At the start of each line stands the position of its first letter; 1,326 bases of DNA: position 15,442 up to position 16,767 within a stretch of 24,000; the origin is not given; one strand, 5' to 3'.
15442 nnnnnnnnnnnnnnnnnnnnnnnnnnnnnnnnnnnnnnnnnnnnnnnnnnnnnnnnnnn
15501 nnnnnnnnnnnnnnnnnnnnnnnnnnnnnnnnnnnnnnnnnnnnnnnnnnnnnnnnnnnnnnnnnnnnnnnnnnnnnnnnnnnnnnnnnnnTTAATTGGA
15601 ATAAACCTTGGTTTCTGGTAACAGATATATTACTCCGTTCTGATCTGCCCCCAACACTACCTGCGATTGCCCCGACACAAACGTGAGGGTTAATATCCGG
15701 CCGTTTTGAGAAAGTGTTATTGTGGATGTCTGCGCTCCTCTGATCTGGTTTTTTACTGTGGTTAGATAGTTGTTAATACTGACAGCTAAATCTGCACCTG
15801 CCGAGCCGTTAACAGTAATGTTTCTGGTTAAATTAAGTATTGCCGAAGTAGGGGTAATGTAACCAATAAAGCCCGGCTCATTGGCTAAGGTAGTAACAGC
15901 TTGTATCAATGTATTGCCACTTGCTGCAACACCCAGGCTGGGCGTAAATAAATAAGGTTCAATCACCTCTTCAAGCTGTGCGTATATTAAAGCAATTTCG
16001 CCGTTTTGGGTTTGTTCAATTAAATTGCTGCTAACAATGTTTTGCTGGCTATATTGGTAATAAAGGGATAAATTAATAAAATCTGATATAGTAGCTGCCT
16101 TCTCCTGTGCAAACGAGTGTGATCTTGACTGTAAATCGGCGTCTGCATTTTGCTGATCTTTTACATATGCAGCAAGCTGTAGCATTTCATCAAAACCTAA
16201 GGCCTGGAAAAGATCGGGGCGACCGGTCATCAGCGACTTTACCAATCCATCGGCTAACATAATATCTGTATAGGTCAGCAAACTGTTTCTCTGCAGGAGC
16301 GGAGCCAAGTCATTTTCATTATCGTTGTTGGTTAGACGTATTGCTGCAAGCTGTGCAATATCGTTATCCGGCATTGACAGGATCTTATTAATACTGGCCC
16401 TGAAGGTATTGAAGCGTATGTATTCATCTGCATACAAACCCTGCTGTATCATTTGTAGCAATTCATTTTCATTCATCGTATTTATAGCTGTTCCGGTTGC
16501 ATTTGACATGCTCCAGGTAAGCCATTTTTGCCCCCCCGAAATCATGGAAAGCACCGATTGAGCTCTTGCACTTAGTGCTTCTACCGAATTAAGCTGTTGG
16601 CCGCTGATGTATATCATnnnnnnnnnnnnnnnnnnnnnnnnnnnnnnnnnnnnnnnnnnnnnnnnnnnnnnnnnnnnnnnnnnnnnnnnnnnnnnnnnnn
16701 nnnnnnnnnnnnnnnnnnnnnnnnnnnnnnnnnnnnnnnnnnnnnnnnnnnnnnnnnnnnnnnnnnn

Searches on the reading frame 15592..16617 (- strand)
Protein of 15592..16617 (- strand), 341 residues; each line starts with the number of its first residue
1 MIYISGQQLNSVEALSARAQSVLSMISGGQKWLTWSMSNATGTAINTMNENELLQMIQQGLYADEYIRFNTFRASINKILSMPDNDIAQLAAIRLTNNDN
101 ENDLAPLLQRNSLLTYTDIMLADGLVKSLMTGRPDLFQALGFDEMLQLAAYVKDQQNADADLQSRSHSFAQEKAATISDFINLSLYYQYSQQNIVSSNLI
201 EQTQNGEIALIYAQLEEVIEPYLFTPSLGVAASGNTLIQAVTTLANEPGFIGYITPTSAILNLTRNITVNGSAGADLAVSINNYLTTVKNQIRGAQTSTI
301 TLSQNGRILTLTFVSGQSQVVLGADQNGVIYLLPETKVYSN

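Call 4: search_protein_families(library=pfam, proteins=[window:15592-16617:-], max_evalue=0.01)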
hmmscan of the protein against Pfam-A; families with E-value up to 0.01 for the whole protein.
window:15592-16617:- (341 aa): 0 families

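Call 89: find_related_loci(query=A9, collection=metagenome_contigs, flank=10000)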
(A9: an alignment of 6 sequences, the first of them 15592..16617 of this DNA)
Query A9 (341 aa) in metagenome_contigs; peptide patterns used: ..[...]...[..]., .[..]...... (x = any residue, [..] = any of these).
102 stretches matched a pattern; 10 encode a relative of the query (tblastn E <= 1e-3); 10 distinct loci.
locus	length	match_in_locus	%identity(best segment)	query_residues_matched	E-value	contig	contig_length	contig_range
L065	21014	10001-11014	52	1-338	5e-115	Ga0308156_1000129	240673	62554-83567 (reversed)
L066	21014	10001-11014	52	1-338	5e-115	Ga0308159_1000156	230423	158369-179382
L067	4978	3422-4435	51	1-338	1e-106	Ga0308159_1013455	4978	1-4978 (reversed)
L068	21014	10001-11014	51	1-338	3e-106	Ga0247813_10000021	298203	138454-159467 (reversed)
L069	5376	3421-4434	51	1-338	4e-106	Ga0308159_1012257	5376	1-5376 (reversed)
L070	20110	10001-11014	52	1-338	1e-105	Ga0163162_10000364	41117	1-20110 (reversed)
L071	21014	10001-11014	51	1-338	2e-113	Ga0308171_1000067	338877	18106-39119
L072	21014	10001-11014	51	1-338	6e-105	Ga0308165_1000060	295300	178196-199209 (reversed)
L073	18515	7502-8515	51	1-338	5e-104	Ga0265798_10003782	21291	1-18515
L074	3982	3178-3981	54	1-268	2e-86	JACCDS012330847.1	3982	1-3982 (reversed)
